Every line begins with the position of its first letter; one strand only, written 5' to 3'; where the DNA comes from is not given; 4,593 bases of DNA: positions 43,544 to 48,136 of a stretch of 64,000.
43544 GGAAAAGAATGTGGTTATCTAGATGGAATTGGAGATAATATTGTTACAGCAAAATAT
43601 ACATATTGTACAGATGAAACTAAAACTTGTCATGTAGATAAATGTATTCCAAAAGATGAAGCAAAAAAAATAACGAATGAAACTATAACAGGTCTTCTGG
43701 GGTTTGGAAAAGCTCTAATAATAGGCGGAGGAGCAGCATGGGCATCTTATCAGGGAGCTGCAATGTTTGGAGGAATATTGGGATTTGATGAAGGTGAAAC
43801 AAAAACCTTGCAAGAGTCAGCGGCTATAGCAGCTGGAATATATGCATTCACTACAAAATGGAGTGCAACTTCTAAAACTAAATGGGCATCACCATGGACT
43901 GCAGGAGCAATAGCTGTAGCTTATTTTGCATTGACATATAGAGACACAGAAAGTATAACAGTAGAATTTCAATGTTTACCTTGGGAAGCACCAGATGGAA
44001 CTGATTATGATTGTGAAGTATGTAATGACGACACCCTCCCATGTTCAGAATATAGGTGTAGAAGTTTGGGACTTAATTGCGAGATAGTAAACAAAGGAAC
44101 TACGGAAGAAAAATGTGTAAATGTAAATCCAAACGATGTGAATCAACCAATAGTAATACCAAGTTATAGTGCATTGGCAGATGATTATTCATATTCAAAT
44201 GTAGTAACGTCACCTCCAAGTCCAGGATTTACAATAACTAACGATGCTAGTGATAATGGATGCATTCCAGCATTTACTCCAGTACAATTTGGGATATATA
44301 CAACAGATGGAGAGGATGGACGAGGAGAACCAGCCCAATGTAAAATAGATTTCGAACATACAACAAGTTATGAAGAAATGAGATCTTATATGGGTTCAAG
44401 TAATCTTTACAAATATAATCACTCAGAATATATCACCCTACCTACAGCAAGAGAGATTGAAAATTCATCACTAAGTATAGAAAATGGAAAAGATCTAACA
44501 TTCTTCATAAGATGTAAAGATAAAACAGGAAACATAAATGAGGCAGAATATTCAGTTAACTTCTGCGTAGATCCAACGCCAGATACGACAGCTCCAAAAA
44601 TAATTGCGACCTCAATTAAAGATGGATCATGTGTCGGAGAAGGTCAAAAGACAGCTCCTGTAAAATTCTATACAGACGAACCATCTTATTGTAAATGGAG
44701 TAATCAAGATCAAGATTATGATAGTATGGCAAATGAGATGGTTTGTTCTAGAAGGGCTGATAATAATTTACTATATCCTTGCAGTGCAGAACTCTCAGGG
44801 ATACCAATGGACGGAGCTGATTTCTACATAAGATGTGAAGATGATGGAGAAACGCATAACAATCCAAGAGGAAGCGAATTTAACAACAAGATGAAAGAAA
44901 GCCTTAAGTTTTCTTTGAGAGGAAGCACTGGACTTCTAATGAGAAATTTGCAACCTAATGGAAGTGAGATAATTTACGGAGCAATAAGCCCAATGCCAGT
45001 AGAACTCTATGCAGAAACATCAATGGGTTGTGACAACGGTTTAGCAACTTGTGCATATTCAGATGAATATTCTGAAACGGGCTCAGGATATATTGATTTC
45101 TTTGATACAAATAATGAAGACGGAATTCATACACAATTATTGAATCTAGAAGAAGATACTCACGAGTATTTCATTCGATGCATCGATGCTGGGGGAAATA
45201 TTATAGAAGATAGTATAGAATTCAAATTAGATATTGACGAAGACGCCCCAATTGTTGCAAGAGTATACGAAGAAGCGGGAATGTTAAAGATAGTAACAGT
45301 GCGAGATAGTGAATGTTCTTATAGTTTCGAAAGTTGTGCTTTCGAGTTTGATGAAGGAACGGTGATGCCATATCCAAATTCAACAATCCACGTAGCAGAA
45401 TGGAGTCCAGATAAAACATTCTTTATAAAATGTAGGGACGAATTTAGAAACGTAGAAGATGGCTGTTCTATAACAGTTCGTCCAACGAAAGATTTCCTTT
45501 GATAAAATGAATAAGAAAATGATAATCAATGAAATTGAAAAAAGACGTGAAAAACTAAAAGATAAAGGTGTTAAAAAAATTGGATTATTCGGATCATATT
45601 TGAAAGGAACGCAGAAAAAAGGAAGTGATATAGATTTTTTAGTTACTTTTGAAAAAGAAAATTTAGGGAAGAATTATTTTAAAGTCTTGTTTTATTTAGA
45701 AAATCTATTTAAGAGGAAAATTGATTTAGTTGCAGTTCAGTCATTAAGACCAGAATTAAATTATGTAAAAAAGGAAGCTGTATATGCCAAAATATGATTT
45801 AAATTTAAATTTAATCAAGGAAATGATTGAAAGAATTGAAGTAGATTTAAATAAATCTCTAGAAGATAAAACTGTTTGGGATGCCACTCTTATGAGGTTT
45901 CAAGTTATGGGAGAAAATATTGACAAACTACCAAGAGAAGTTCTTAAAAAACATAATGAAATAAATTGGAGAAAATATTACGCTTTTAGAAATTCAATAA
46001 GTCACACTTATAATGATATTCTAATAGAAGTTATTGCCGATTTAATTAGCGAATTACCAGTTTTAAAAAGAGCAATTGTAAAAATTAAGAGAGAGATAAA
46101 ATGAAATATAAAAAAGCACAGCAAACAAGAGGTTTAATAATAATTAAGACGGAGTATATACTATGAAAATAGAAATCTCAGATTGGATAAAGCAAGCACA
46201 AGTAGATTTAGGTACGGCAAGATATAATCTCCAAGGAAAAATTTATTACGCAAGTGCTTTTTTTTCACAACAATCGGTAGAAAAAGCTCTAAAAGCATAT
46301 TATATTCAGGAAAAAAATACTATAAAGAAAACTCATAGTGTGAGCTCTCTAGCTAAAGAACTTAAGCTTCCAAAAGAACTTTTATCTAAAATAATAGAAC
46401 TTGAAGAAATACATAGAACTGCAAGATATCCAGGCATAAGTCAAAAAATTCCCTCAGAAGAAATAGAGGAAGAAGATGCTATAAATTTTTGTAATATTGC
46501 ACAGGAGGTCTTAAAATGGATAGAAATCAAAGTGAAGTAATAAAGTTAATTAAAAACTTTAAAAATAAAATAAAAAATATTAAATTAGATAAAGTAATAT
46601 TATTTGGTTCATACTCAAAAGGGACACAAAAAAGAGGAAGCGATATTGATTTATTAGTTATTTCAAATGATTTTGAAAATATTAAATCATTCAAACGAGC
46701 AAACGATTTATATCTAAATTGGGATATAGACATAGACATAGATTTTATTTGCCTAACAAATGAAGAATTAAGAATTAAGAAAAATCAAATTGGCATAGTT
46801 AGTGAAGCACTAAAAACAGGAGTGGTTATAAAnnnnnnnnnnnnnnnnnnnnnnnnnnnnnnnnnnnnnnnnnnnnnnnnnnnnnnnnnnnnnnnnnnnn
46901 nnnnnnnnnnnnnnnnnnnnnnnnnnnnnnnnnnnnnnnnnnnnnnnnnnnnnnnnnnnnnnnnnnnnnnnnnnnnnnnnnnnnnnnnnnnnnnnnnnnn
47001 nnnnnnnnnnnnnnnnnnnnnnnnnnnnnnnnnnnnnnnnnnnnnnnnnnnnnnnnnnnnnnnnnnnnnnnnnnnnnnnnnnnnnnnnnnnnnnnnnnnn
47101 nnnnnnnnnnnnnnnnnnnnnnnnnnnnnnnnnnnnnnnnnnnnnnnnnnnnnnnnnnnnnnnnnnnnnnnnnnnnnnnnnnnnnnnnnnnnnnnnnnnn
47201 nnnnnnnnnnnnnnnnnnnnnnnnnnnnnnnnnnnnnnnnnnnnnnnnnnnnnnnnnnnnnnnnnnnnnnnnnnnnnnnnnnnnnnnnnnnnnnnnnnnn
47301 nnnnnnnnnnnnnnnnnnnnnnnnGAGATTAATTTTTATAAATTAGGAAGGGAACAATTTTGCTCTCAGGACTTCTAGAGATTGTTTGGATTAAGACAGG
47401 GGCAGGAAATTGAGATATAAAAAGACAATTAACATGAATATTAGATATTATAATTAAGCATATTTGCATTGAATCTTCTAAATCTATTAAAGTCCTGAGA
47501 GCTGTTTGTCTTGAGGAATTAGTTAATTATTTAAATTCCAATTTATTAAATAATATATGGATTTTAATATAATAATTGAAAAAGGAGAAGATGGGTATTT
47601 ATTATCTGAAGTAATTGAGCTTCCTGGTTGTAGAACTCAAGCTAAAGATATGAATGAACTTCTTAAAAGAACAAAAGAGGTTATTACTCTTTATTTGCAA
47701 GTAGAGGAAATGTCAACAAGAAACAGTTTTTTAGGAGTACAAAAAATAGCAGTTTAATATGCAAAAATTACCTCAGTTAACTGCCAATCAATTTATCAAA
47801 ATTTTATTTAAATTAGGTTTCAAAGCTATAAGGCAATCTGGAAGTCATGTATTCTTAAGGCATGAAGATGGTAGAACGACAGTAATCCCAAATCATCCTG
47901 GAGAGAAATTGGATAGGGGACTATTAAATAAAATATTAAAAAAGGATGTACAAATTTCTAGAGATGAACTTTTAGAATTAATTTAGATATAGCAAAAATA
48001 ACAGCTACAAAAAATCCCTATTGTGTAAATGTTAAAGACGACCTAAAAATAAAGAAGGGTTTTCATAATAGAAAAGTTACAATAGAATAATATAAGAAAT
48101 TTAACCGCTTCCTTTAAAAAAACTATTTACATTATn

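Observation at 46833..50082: Second cluster of four class-III (K-K-A/G|Q) pilin-like genes directly downstream of the duplicated module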

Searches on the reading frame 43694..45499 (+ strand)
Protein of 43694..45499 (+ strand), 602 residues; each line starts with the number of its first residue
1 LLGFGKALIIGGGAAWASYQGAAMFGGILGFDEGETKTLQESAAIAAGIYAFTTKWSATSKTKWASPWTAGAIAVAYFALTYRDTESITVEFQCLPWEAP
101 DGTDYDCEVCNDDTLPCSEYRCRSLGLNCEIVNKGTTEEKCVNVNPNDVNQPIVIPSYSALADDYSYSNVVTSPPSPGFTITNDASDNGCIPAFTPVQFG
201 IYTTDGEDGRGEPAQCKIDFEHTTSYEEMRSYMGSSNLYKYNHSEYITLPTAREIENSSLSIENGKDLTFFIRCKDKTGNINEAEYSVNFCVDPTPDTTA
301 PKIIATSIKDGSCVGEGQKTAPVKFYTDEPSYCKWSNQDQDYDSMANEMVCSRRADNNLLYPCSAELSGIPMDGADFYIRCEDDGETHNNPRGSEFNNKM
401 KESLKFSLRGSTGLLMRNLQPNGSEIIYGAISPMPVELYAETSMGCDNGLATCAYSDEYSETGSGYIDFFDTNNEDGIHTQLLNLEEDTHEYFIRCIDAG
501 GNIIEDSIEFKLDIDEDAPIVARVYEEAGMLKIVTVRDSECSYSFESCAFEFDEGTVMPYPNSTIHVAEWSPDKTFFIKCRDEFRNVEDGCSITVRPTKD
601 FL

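Call 88: search_solved_structures(query=A7, max_evalue=1)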
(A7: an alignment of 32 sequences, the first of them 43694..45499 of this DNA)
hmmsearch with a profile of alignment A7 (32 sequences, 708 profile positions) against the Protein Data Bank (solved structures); distinct sequences matched with E-value up to 1: 0.

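Call 89: search_protein_families(library=pfam, alignment_id=A7, max_evalue=0.01)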
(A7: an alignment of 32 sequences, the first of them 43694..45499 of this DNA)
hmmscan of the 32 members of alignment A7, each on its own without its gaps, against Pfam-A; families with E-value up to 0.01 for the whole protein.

A. member 1, window:43694-45499:+ (602 aa): 0 families

B. families by the number of members that match (of 32 scanned): 4 families
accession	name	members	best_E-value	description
PF19077.6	Big_13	14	2.4e-07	Bacterial Ig-like domain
PF15418.12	DUF4625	4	0.00015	Domain of unknown function (DUF4625)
PF13750.12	Big_3_3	1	0.0012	Bacterial Ig-like domain (group 3)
PF07495.19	Y_Y_Y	1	0.0092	Y_Y_Y domain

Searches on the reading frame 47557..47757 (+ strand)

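Call 4: search_protein_families(library=pfam, max_evalue=0.1, proteins=[window:47557-47757:+])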
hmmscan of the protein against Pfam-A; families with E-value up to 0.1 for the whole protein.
window:47557-47757:+ (66 aa): 1 family
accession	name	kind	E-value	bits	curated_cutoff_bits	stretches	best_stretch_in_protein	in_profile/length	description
PF15919.11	HicB_lk_antitox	-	0.00036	21.1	27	1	3-49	1-47/123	HicB_like antitoxin of bacterial toxin-antitoxin system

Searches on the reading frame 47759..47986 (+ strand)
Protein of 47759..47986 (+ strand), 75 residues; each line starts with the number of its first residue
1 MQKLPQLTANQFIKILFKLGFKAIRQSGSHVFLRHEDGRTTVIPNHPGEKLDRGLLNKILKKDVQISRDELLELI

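Call 4: search_protein_families(library=pfam, max_evalue=0.1, proteins=[window:47759-47986:+])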
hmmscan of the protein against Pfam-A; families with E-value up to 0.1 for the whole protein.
window:47759-47986:+ (75 aa): 1 family
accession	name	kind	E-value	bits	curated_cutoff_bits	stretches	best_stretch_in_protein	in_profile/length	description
PF07927.17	HicA_toxin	-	1.8e-19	70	27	1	10-62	2-55/58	HicA toxin of bacterial toxin-antitoxin,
